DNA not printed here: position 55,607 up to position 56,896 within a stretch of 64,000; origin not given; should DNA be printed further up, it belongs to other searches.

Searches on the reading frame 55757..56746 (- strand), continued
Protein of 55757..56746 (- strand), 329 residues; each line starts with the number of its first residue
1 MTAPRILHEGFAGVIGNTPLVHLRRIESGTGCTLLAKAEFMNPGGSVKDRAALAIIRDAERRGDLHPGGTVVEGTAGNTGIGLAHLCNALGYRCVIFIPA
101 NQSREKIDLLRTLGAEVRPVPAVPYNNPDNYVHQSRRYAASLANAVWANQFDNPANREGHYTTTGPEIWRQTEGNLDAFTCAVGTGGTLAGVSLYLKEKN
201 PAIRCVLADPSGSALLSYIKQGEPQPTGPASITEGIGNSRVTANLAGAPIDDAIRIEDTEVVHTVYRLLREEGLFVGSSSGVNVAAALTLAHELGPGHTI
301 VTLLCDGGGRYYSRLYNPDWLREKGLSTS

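Call 35: list_cluster_members(proteins=[P0001, P0121, P0241, P0242, P0003])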
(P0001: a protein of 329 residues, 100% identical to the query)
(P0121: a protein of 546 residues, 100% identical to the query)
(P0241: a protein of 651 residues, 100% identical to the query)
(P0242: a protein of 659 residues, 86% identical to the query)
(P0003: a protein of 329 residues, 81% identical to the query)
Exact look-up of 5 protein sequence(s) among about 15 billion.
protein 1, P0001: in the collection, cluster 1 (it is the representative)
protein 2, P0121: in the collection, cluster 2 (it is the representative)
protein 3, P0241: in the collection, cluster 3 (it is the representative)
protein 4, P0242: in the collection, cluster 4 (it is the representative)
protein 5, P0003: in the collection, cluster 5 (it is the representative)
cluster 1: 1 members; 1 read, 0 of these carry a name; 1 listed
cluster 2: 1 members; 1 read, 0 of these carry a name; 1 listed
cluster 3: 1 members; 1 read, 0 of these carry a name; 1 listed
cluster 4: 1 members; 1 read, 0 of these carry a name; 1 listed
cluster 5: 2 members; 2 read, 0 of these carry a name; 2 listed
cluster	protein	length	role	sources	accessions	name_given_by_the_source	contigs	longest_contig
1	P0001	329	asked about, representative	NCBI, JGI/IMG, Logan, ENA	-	-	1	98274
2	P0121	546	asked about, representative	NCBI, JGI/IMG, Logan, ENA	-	-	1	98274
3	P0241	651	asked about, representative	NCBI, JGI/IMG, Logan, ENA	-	-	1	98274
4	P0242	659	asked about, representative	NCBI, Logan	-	-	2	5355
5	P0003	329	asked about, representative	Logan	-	-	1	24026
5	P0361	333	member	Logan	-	-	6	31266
